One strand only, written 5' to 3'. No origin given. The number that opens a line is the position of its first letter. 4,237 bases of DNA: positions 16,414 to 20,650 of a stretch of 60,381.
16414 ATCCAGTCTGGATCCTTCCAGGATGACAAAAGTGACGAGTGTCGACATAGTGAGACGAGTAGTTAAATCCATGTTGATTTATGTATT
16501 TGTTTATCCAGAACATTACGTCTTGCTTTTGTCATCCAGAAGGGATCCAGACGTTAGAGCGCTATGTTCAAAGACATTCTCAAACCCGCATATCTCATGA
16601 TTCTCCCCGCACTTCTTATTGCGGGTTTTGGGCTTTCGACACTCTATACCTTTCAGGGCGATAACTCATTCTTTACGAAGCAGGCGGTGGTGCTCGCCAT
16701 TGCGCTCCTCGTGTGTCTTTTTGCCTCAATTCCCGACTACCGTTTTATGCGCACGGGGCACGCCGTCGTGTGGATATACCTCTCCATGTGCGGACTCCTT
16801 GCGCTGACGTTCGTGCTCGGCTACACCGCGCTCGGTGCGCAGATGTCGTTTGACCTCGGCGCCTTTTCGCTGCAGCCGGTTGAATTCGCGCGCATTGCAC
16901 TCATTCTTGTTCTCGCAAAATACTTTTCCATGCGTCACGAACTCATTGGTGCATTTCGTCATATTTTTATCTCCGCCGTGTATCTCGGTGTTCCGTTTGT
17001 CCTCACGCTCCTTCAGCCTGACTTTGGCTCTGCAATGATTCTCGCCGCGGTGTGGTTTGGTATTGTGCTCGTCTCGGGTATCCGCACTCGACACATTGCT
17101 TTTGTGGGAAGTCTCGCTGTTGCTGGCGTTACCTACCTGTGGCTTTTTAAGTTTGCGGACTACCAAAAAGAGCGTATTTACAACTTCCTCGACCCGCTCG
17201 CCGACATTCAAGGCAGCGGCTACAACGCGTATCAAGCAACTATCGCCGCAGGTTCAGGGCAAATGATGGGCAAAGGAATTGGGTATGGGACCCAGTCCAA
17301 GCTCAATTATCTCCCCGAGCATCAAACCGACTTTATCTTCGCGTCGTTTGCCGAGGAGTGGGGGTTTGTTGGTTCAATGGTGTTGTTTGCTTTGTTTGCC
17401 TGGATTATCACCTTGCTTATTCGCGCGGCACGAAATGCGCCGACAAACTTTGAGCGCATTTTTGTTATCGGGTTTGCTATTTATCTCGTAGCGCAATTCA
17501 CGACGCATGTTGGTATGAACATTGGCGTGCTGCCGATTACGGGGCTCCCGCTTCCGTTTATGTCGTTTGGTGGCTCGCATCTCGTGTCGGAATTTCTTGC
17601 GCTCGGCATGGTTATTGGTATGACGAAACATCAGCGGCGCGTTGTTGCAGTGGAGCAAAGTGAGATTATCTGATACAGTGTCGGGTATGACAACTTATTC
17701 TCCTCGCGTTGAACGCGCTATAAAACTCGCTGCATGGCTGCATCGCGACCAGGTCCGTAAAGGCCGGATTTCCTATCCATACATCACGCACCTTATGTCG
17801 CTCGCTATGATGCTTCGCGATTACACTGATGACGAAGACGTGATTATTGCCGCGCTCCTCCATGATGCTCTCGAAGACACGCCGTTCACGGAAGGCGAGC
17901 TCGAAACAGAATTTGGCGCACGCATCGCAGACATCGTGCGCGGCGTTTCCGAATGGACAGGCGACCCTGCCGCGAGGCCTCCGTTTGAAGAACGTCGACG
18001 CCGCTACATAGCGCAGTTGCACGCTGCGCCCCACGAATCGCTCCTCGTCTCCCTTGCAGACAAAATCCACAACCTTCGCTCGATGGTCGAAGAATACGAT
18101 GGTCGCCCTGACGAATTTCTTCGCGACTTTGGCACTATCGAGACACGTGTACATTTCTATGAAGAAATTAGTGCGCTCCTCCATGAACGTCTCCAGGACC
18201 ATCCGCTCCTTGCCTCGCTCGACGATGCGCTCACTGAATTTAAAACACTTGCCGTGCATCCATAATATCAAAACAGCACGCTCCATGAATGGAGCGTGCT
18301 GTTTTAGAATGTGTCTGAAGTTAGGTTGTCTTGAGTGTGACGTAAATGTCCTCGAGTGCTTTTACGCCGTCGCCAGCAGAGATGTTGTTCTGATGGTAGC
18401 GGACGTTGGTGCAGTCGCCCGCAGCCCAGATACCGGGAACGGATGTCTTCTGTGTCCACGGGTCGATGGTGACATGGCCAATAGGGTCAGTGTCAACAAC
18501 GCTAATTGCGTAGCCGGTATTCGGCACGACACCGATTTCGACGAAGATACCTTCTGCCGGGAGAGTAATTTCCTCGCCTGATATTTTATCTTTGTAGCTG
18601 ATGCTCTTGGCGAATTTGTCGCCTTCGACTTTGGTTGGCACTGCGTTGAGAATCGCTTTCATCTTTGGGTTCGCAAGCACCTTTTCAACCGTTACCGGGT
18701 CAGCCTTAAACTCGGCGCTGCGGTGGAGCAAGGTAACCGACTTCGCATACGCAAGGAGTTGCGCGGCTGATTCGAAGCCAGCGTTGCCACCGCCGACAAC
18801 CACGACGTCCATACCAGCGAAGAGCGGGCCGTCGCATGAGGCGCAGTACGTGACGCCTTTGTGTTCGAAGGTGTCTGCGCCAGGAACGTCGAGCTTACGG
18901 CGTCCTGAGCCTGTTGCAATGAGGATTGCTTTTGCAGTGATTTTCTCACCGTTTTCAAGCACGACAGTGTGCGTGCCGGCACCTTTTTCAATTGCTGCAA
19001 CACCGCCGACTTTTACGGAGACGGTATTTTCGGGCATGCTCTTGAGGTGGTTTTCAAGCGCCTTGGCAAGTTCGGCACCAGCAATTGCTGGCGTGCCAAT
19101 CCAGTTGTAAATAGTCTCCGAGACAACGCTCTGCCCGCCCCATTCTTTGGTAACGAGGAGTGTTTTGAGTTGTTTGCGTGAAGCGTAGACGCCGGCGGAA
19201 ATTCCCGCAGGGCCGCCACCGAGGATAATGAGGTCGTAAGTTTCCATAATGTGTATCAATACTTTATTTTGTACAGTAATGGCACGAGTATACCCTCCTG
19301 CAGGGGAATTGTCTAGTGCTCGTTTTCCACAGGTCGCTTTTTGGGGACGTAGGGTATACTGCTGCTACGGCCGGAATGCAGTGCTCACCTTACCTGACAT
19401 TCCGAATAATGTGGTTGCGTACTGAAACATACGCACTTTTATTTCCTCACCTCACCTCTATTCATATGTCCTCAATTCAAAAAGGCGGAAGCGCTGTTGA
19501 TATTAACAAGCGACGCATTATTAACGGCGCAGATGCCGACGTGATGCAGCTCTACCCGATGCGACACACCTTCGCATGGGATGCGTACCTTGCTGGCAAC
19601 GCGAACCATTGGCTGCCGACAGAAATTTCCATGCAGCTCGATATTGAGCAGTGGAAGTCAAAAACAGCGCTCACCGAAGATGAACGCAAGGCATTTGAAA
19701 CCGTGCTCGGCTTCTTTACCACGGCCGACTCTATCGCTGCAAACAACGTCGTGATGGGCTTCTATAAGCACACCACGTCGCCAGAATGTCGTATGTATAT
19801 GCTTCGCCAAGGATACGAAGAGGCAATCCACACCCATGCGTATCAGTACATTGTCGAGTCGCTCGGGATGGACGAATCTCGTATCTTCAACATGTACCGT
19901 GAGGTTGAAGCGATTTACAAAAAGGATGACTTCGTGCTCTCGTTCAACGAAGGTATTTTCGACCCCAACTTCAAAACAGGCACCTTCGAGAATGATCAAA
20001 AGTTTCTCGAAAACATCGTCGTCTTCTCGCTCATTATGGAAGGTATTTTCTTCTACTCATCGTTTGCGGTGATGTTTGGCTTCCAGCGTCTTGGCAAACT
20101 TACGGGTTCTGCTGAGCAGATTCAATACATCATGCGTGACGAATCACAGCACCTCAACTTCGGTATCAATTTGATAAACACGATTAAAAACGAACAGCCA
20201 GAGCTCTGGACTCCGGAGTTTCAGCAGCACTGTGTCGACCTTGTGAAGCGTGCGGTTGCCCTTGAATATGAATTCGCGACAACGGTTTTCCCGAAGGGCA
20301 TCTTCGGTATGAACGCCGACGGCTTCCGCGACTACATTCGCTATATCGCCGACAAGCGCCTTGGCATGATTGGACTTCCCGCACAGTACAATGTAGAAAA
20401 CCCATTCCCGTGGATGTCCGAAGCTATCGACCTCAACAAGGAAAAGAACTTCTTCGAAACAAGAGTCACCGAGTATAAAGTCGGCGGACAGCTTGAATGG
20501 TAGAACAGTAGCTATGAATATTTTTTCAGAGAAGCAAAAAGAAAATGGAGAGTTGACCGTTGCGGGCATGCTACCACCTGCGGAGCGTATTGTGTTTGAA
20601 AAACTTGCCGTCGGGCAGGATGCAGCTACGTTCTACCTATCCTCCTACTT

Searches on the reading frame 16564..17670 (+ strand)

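Call 12: search_protein_families(library=pfam, proteins=[window:16564-17670:+], max_evalue=0.001)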
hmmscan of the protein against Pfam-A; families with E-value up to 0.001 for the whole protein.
window:16564-17670:+ (369 aa): 1 family
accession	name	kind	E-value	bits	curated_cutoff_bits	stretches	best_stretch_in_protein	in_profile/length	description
PF01098.24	FTSW_RODA_SPOVE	-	9.3e-84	281.9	26.4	1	13-358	13-355/356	Cell cycle protein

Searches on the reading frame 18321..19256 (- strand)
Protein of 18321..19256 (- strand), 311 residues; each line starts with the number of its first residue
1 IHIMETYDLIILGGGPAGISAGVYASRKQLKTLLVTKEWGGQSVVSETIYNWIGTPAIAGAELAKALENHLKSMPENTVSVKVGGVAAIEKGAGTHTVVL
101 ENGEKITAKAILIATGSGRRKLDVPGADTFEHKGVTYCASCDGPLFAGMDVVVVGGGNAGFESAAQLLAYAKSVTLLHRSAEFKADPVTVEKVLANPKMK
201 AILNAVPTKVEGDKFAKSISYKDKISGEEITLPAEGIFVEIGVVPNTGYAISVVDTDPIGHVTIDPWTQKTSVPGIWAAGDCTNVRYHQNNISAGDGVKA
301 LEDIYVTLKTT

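Call 61: search_protein_families(library=pfam, proteins=[window:18321-19256:-], max_evalue=0.001)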
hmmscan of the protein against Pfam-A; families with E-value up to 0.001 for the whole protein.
window:18321-19256:- (311 aa): 12 families
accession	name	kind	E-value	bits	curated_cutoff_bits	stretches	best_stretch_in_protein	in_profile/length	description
PF07992.20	Pyr_redox_2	-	1.6e-45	156.2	26.1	1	7-288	1-284/291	Pyridine nucleotide-disulphide oxidoreductase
PF13738.12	Pyr_redox_3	-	1.2e-22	81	30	1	86-280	104-305/305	Pyridine nucleotide-disulphide oxidoreductase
PF00890.30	FAD_binding_2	-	1.2e-12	48.2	20.4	1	8-73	1-70/414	FAD binding domain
PF01134.28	GIDA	-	1.2e-10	41.5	22.1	0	150-178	1-29/391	Glucose inhibited division protein A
PF00070.33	Pyr_redox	-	1.7e-10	41.7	22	1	151-215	2-71/82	Pyridine nucleotide-disulphide oxidoreductase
PF03486.20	HI0933_like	-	8.3e-09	35.7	50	0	150-182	2-34/244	HI0933-like protein Rossmann domain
PF12831.13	FAD_oxidored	-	2.3e-08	34.2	27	1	8-43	1-38/416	FAD dependent oxidoreductase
PF05834.18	Lycopene_cycl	-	1.4e-07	31.4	23.4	0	64-121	90-145/380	Lycopene cyclase protein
PF01946.23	Thi4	-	8.9e-07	28.8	26.2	0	7-37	18-49/235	Thi4 family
PF01266.30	DAO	-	5.4e-06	26.6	27.9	0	8-43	1-39/353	FAD dependent oxidoreductase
PF01494.25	FAD_binding_3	-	0.00023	21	22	0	149-184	2-37/349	FAD binding domain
PF13454.12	NAD_binding_9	-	0.0004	20.8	21.8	0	63-117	99-154/155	FAD-NAD(P)-binding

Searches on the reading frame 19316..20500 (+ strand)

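Call 12: search_protein_families(library=pfam, proteins=[window:19316-20500:+], max_evalue=0.001)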
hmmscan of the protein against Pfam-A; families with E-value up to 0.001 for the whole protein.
window:19316-20500:+ (395 aa): 1 family
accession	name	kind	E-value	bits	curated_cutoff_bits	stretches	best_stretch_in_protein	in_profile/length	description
PF00268.27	Ribonuc_red_sm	-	3.9e-87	292.6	33.6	1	77-363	2-281/281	Ribonucleotide reductase, small chain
